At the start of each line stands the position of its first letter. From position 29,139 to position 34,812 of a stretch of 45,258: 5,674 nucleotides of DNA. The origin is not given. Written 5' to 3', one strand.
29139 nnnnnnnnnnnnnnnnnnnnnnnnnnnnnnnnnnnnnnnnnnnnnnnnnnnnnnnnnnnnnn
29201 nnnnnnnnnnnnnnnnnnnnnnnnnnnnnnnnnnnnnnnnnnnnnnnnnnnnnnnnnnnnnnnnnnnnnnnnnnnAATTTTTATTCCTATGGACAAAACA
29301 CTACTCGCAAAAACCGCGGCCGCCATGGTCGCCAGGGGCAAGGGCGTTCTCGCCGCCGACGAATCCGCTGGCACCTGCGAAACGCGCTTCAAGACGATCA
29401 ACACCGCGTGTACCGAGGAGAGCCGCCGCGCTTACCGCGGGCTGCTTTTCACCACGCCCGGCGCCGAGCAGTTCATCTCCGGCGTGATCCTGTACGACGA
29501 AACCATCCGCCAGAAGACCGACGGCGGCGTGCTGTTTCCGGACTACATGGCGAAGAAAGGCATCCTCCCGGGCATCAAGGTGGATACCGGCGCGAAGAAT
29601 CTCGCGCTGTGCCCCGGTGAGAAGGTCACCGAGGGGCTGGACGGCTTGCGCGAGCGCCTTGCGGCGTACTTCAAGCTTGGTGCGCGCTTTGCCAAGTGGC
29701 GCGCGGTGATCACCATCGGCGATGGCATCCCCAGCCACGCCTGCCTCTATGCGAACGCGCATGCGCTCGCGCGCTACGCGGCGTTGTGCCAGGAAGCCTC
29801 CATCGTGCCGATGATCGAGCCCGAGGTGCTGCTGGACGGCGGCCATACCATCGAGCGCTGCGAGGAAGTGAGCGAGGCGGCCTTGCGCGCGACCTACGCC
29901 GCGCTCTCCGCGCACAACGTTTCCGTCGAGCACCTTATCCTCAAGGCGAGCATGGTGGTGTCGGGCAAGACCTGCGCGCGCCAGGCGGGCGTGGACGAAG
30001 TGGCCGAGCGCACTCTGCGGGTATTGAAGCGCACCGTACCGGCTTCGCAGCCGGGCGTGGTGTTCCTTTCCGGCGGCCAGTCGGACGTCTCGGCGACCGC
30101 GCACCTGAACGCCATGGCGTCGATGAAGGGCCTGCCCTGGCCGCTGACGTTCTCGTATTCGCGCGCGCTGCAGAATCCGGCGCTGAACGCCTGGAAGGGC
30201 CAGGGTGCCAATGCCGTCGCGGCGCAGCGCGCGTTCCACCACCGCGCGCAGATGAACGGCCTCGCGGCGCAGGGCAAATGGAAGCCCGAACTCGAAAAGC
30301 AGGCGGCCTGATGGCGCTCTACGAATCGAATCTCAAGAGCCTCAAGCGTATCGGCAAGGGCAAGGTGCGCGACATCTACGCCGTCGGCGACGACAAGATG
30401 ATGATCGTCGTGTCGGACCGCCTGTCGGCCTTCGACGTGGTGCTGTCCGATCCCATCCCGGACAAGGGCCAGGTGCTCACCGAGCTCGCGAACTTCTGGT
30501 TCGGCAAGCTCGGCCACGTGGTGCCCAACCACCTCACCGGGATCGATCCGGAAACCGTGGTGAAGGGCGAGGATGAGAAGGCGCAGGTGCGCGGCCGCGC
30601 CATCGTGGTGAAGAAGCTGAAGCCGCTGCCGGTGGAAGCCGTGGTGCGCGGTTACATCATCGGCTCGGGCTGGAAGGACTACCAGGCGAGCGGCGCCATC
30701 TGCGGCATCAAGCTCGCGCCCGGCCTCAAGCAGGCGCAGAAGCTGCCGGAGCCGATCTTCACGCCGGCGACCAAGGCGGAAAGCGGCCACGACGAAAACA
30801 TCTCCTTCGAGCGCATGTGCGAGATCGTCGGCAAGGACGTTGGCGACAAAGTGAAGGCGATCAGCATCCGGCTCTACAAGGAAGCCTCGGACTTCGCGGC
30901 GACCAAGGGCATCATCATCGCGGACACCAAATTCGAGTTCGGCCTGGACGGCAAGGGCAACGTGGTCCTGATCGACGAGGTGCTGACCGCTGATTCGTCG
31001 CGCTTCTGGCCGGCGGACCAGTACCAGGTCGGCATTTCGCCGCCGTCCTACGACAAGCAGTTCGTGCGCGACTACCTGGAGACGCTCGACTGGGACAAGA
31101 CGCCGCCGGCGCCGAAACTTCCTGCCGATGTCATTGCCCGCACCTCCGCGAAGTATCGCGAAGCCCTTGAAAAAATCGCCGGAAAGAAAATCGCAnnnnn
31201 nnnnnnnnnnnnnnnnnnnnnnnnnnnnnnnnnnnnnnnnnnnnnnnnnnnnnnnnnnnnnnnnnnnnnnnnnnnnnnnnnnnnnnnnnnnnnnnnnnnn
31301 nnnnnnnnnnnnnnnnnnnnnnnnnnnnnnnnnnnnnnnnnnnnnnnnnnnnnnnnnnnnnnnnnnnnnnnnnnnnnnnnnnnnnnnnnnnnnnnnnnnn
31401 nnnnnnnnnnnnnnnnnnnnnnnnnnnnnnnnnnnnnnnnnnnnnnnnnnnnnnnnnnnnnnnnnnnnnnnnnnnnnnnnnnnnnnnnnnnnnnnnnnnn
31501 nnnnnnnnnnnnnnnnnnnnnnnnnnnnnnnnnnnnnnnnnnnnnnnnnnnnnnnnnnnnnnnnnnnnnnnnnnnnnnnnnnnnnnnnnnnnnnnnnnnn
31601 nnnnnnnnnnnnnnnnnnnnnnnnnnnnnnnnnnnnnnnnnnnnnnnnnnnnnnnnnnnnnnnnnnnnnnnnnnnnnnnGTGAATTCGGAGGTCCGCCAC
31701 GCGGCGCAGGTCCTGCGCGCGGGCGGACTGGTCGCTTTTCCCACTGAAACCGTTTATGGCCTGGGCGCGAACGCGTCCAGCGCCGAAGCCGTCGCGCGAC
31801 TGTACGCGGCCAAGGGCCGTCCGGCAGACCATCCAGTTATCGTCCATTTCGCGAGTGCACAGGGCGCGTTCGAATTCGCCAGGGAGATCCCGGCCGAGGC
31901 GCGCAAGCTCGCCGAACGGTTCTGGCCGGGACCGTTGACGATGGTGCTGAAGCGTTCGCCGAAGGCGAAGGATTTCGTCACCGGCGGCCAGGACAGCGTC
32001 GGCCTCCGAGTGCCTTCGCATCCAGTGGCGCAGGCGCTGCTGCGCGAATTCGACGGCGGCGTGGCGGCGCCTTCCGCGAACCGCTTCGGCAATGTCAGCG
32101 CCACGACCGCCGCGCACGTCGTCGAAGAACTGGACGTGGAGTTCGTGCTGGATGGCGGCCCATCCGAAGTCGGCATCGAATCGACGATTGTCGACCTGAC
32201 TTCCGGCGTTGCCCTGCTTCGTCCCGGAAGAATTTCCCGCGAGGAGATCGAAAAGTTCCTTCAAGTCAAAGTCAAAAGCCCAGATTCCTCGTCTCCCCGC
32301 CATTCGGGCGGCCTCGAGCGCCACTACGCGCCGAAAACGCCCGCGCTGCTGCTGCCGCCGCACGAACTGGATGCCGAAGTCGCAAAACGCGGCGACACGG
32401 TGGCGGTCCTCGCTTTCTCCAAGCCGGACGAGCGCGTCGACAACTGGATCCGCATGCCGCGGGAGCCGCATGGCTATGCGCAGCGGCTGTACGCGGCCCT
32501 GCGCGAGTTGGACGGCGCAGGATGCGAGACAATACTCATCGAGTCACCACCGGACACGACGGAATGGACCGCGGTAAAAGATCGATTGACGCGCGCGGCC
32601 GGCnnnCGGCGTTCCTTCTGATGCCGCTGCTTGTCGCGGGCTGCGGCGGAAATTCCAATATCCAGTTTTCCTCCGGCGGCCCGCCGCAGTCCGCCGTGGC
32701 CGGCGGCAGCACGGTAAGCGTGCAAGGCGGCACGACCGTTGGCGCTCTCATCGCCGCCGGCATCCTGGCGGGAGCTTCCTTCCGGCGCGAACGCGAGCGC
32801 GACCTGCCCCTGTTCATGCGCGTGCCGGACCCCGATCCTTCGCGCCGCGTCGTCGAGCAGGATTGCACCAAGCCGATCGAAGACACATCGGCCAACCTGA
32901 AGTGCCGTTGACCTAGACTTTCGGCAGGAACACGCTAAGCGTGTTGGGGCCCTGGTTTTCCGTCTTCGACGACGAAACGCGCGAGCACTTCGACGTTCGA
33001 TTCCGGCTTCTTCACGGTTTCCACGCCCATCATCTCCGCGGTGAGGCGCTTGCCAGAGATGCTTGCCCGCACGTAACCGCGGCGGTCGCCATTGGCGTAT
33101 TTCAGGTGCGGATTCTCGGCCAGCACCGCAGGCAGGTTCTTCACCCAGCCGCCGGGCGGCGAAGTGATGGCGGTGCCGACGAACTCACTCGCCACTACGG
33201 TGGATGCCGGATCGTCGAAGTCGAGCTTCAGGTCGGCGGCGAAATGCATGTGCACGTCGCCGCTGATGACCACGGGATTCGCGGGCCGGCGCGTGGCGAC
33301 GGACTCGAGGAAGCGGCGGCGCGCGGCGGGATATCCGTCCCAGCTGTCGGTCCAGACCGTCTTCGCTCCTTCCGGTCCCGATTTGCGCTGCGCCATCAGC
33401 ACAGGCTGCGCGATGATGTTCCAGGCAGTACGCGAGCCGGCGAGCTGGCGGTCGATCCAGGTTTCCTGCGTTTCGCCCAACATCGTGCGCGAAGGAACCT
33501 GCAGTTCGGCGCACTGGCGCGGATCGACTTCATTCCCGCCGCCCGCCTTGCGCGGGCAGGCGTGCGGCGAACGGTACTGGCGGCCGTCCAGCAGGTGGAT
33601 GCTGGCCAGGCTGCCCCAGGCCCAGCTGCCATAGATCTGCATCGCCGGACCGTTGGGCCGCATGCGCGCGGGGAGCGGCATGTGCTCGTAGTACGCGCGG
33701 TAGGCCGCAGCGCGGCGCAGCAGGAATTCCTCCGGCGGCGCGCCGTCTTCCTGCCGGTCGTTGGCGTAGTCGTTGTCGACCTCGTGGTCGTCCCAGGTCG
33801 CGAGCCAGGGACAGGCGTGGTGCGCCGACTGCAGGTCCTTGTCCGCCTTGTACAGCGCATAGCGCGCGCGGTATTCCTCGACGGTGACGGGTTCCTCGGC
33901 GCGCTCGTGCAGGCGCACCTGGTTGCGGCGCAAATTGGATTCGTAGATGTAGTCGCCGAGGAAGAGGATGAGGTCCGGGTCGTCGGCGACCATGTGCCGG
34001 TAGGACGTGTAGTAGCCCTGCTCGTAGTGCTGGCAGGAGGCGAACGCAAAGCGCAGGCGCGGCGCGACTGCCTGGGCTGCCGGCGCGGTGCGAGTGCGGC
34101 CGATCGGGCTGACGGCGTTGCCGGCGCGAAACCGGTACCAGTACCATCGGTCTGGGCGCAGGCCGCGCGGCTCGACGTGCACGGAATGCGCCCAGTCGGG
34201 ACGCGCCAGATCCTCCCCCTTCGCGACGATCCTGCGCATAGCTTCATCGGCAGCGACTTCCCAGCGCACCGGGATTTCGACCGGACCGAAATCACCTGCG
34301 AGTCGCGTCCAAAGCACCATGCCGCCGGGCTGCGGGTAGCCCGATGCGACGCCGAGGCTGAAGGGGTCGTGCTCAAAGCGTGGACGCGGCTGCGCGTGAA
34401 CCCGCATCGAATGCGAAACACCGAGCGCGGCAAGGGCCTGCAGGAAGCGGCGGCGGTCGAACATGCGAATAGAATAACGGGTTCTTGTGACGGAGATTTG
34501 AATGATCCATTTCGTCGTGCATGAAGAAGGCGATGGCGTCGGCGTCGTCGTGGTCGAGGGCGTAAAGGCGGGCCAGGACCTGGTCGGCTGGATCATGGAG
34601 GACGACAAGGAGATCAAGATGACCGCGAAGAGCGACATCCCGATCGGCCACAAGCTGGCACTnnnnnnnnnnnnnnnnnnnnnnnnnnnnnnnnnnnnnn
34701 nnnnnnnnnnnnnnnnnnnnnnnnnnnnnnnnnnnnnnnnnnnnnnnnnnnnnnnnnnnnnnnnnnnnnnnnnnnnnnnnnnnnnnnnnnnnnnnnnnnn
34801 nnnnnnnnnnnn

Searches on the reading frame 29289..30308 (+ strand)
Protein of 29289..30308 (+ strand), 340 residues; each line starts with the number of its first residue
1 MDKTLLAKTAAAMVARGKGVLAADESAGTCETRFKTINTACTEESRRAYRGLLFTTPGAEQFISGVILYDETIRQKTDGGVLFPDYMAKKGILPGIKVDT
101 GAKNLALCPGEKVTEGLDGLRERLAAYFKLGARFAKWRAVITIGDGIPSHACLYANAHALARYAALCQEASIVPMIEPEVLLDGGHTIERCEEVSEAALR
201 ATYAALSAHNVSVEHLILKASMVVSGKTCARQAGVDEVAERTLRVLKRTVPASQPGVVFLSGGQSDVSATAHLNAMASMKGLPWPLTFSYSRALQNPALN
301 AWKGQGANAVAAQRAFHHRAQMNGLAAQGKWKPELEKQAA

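Call 9: search_protein_families(library=pfam, proteins=[window:29289-30308:+], max_evalue=0.001)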
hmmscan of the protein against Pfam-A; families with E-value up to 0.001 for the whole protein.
window:29289-30308:+ (340 aa): 1 family
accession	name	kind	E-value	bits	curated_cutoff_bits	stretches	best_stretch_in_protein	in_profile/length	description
PF00274.25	Glycolytic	-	4.3e-130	434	22.2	1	6-339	2-337/349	Fructose-bisphosphate aldolase class-I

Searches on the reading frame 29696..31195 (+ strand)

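Call 9: search_protein_families(library=pfam, proteins=[window:29696-31195:+], max_evalue=0.001)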
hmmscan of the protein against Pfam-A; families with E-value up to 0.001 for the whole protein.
window:29696-31195:+ (500 aa): 1 family
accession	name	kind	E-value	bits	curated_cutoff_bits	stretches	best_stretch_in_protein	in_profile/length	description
PF01259.24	SAICAR_synt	-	3.1e-75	253.4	20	1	220-469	3-229/233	SAICAR synthetase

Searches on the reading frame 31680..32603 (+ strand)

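Call 9: search_protein_families(library=pfam, proteins=[window:31680-32603:+], max_evalue=0.001)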
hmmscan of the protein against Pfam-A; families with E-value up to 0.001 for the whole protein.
window:31680-32603:+ (308 aa): 2 families
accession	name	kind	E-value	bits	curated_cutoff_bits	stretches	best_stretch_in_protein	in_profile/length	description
PF01300.24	Sua5_yciO_yrdC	-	1.6e-57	194.3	25.1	1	10-183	1-178/178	Telomere recombination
PF03481.19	Sua5_C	-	4e-26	92.6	22.9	1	185-308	1-136/136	Threonylcarbamoyl-AMP synthase, C-terminal domain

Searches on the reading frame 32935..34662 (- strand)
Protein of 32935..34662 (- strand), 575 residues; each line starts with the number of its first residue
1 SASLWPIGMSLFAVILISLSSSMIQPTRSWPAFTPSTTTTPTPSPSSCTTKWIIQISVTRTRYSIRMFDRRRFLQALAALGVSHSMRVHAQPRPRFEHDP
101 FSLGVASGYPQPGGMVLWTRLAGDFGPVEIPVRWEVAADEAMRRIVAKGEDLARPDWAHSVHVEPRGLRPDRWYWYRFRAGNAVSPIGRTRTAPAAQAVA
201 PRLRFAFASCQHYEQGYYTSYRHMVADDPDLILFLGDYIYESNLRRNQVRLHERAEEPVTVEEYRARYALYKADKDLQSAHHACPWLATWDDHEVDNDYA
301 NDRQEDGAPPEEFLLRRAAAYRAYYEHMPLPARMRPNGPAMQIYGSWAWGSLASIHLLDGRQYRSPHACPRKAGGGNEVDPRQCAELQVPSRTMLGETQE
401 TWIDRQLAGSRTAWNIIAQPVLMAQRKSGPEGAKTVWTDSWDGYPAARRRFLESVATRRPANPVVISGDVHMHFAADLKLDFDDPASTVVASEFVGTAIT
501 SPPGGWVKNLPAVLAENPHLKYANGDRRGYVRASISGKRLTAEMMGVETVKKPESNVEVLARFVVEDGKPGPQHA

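Call 10: search_protein_families(library=pfam, proteins=[window:32935-34662:-], max_evalue=0.001)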
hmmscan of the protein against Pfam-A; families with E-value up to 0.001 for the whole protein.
window:32935-34662:- (575 aa): 2 families
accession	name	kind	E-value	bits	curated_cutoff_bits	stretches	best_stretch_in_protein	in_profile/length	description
PF09423.15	PhoD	-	2.9e-109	365.8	27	1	205-543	1-342/343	PhoD-like phosphatase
PF16655.11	PhoD_N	-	3.9e-30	104.7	30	1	103-192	1-90/90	PhoD-like phosphatase, N-terminal domain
